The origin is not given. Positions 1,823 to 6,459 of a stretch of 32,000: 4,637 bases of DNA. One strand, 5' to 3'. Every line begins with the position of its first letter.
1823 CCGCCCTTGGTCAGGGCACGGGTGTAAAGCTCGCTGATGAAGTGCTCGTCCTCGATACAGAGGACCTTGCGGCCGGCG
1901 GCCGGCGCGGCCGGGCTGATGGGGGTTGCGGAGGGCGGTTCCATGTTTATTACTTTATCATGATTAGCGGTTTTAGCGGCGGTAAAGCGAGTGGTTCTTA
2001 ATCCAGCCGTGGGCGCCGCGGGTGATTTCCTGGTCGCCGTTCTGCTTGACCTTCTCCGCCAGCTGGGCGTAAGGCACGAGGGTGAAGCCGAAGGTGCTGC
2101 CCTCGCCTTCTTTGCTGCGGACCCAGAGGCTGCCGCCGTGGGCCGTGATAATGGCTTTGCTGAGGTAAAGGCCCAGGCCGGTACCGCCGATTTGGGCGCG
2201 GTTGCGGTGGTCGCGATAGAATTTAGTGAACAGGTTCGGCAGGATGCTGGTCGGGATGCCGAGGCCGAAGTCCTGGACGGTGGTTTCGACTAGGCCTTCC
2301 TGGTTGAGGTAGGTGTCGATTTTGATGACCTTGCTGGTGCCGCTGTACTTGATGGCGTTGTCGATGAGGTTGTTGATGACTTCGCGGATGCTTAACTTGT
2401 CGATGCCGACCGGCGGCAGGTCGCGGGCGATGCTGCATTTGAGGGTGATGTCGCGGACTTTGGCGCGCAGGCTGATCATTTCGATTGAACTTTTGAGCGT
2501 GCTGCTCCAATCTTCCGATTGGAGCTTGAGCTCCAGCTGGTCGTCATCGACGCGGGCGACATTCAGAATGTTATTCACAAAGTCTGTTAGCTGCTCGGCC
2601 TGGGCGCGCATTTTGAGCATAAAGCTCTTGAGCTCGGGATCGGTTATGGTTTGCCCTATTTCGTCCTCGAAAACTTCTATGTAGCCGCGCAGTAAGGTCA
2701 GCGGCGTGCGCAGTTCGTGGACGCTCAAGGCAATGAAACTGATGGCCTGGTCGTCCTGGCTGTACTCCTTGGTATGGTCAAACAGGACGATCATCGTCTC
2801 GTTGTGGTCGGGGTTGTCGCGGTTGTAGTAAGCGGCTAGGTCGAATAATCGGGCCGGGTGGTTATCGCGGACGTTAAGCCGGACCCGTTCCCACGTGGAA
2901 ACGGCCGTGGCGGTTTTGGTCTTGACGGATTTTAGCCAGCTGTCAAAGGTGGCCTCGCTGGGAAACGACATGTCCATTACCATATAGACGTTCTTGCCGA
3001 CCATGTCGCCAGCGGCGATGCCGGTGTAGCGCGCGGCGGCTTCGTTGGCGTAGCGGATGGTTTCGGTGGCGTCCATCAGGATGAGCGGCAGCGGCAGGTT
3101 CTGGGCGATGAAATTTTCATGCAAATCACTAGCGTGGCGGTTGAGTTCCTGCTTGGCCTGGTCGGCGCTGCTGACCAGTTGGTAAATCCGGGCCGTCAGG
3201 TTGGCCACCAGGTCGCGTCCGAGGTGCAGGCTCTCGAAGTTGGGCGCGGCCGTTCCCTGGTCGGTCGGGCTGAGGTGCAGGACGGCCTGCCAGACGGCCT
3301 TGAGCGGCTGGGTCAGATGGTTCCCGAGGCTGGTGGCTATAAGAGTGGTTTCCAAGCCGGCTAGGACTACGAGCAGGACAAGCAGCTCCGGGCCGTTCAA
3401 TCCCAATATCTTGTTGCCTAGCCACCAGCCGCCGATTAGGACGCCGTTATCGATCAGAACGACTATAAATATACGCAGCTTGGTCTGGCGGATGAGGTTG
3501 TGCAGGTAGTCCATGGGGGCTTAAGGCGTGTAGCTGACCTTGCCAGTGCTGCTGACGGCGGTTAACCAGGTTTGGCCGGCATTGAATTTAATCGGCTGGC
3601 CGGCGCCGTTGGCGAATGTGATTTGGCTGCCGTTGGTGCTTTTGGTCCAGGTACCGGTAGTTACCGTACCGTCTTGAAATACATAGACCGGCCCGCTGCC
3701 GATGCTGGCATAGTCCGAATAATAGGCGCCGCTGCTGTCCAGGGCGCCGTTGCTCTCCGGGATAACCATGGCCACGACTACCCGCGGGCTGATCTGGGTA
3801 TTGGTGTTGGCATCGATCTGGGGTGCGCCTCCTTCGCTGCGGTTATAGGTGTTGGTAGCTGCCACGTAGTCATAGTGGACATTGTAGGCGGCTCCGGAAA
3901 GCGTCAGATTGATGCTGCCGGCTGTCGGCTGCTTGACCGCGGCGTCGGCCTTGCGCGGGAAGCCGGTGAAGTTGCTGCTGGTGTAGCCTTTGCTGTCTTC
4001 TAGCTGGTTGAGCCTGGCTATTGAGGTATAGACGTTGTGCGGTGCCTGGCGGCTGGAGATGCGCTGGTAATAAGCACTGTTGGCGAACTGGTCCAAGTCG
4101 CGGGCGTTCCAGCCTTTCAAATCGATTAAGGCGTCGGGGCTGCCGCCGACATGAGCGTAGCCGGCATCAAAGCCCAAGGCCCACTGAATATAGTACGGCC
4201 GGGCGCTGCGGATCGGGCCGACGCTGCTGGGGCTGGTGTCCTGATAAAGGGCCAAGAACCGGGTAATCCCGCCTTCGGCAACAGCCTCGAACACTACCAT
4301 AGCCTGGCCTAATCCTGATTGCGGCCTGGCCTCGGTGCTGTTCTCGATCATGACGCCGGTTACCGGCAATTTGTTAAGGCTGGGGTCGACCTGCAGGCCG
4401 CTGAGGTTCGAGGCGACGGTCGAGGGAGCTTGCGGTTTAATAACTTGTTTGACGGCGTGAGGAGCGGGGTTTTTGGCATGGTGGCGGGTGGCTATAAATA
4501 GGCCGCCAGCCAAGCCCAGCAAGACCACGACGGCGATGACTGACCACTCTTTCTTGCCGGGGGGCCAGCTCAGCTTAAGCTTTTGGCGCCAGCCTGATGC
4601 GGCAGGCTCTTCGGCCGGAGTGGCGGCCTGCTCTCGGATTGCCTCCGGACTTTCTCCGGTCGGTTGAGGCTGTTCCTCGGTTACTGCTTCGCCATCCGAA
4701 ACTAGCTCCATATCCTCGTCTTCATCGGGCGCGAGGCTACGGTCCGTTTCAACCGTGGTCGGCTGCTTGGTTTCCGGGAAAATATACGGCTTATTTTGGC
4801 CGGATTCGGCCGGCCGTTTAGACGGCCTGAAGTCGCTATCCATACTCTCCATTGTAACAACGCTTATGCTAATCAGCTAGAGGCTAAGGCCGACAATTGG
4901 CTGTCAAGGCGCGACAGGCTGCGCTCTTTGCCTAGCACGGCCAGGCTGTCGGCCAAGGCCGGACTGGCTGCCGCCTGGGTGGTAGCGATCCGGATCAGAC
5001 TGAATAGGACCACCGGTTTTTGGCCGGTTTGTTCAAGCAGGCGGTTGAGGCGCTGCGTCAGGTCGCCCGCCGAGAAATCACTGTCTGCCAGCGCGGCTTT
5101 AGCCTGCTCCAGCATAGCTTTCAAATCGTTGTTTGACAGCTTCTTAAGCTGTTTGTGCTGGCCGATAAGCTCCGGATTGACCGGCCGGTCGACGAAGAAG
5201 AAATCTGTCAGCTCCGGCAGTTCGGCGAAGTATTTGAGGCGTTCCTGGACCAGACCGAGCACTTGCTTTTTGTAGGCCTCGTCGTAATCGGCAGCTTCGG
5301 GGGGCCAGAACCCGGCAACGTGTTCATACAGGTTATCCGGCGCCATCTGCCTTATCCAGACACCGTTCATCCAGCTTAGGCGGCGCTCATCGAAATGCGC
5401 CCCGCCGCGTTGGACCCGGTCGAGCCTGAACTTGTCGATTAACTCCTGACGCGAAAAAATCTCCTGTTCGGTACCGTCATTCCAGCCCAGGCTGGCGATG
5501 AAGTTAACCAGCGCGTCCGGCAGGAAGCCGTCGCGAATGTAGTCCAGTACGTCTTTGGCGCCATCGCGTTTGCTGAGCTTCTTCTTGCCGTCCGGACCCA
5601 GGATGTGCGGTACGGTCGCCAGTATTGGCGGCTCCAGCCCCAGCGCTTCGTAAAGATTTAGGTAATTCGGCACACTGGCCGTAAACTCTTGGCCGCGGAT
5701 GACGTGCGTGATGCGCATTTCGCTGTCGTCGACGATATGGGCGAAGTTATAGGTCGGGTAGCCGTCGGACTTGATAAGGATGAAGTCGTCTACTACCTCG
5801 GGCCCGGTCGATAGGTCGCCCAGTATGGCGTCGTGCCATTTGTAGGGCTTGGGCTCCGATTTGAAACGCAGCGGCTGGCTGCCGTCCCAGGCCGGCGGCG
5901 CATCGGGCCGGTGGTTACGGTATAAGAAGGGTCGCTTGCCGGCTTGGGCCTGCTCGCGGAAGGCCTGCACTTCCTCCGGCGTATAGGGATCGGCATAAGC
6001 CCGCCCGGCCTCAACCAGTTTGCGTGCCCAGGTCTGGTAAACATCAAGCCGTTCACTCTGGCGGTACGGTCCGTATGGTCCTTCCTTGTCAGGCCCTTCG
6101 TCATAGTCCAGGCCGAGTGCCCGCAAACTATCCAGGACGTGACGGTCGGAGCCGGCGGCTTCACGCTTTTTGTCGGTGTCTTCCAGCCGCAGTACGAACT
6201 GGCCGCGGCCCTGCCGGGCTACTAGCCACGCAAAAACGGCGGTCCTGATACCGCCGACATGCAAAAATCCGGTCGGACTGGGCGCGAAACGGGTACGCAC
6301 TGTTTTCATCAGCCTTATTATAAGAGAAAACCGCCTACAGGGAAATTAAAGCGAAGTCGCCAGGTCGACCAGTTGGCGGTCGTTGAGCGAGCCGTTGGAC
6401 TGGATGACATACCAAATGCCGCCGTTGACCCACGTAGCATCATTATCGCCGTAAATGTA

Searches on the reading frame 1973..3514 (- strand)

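Call 63: search_protein_families(library=pfam, proteins=[window:1973-3514:-], max_evalue=0.00001)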
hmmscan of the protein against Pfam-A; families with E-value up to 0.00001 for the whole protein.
window:1973-3514:- (513 aa): 3 families
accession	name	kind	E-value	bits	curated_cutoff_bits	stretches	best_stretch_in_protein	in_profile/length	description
PF02518.31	HATPase_c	-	1.5e-26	93.4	26.4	1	372-479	2-107/111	Histidine kinase-, DNA gyrase B-, and HSP90-like ATPase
PF00512.31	HisKA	-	8.5e-11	42.2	26.9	1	260-323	5-64/66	His Kinase A (phospho-acceptor) domain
PF00989.32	PAS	-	4.6e-07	30.3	22.6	1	136-182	6-52/113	PAS fold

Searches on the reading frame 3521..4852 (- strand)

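Call 63: search_protein_families(library=pfam, proteins=[window:3521-4852:-], max_evalue=0.00001)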
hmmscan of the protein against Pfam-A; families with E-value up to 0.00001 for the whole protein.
window:3521-4852:- (443 aa): 2 families
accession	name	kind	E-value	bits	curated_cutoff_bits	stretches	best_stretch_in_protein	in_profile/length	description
PF11258.13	DUF3048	-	9.9e-45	152.7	25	1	150-290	1-147/148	Protein of unknown function (DUF3048) N-terminal domain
PF17479.7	DUF3048_C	-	1.1e-24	87.4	25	1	317-429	4-113/114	Protein of unknown function (DUF3048) C-terminal domain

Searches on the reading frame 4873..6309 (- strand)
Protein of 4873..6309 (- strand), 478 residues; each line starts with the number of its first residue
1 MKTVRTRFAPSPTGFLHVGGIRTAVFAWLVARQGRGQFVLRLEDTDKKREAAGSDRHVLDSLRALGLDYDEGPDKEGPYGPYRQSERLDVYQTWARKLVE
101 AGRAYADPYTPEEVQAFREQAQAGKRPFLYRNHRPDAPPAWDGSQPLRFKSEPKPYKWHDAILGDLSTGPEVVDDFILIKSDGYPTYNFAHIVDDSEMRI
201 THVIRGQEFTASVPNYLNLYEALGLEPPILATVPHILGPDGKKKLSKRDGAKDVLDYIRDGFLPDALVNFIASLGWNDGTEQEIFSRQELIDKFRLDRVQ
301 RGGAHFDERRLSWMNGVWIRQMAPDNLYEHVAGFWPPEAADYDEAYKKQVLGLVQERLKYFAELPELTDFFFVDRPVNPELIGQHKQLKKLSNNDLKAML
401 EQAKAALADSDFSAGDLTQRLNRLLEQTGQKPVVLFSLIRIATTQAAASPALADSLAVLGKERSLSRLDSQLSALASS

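Call 63: search_protein_families(library=pfam, proteins=[window:4873-6309:-], max_evalue=0.00001)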
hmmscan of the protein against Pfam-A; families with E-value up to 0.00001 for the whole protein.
window:4873-6309:- (478 aa): 2 families
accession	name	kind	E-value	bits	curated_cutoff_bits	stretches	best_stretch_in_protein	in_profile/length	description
PF00749.27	tRNA-synt_1c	-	2.8e-81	273.3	23.4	1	4-313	2-314/314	tRNA synthetases class I (E and Q), catalytic domain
PF19269.4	Anticodon_2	-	2.8e-23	83.3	23.6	1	328-470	3-139/141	Anticodon binding domain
